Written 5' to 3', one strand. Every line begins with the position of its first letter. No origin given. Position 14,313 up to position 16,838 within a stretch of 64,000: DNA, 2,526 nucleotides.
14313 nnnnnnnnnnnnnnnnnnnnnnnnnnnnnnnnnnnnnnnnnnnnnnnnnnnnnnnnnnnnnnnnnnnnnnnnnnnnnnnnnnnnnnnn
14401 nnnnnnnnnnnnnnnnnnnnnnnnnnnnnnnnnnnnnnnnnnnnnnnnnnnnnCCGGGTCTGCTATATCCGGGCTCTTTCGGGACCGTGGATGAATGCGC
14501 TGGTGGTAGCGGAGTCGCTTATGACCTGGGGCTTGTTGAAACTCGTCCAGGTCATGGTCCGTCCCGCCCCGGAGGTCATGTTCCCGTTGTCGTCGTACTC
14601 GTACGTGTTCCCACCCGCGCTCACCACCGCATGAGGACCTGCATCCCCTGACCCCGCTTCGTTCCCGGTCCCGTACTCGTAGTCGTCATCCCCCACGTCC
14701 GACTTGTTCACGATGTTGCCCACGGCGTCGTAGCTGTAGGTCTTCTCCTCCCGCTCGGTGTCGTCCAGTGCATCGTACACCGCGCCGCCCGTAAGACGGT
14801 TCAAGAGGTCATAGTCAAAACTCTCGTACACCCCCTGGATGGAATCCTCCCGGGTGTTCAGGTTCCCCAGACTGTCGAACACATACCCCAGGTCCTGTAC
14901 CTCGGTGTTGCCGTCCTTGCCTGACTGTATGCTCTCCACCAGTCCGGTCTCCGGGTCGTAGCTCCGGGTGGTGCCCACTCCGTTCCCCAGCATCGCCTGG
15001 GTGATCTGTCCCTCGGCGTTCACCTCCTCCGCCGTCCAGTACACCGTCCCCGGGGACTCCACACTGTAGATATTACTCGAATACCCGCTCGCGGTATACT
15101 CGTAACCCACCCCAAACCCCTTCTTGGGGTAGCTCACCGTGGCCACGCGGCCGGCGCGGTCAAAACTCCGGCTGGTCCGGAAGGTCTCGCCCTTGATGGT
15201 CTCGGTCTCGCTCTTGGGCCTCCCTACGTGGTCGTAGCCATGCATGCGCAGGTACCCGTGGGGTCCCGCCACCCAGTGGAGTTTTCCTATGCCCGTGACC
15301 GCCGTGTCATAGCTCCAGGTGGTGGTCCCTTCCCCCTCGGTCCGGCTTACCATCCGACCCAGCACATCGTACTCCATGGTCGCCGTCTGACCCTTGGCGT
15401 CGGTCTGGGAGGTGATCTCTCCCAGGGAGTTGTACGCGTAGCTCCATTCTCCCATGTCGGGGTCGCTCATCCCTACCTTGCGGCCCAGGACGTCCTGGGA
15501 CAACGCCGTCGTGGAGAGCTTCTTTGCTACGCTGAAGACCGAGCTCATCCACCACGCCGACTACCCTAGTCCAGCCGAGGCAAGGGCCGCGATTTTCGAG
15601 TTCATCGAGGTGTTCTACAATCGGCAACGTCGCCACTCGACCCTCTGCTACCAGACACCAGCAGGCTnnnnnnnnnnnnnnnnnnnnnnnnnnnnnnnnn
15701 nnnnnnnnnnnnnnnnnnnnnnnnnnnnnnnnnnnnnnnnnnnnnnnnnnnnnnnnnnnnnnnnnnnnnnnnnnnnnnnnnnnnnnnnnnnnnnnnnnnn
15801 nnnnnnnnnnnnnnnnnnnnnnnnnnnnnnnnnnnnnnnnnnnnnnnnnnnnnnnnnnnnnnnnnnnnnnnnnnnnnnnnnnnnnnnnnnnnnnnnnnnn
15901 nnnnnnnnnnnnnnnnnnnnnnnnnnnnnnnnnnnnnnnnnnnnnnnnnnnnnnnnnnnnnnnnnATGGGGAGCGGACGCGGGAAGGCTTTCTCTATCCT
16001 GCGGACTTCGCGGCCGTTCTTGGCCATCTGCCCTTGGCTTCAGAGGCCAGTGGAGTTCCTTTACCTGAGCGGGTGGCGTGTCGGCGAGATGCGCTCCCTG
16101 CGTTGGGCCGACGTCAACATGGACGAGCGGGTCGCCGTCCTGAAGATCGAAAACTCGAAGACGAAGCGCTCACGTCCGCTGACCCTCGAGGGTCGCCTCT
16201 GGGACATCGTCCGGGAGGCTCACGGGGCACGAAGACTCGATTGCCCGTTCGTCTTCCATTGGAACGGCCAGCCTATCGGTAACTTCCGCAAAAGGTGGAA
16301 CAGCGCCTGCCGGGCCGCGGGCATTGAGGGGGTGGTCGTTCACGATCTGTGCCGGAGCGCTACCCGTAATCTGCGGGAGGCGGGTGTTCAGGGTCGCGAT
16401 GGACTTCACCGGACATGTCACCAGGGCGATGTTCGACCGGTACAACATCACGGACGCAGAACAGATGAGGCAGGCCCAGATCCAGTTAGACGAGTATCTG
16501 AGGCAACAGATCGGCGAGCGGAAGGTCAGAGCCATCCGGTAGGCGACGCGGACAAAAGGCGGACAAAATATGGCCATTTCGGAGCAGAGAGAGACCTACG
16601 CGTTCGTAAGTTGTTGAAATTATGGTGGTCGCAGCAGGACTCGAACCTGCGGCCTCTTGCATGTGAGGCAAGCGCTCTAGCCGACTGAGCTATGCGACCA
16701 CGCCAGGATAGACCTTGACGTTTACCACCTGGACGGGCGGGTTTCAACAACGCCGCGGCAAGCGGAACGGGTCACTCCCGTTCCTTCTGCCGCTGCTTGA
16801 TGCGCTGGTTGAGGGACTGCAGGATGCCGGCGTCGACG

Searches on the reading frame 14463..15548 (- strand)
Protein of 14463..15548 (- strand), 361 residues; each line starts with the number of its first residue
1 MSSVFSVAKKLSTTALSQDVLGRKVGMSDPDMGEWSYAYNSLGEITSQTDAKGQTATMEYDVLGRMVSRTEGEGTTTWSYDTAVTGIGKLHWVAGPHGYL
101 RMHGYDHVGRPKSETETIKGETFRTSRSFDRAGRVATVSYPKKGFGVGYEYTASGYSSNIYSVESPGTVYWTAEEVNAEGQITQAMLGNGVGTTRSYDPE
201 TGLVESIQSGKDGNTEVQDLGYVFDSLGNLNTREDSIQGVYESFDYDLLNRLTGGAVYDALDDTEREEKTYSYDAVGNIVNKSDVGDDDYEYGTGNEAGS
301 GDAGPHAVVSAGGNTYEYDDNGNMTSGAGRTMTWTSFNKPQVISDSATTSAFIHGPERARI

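Call 37: search_protein_families(library=pfam, proteins=[window:14463-15548:-], max_evalue=0.001)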
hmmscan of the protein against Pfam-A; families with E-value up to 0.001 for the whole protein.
window:14463-15548:- (361 aa): 1 family
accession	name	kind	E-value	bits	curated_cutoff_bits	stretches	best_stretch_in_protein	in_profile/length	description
PF05593.20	RHS_repeat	-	3.6e-21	75.5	22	1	39-76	1-38/38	RHS Repeat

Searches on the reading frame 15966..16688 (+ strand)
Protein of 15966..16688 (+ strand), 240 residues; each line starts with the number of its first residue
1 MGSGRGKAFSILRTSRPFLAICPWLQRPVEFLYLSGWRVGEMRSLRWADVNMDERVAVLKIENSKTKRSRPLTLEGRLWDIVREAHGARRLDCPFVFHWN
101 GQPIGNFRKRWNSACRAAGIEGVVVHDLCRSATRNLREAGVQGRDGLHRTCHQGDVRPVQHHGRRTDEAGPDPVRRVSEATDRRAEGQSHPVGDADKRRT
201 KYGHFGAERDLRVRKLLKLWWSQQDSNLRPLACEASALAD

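Call 37: search_protein_families(library=pfam, proteins=[window:15966-16688:+], max_evalue=0.001)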
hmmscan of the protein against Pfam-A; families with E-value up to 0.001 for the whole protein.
window:15966-16688:+ (240 aa): 1 family
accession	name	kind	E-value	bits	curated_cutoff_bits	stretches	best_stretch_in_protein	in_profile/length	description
PF00589.27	Phage_integrase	-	5.1e-12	46.3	27.1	1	29-142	28-146/172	Phage integrase family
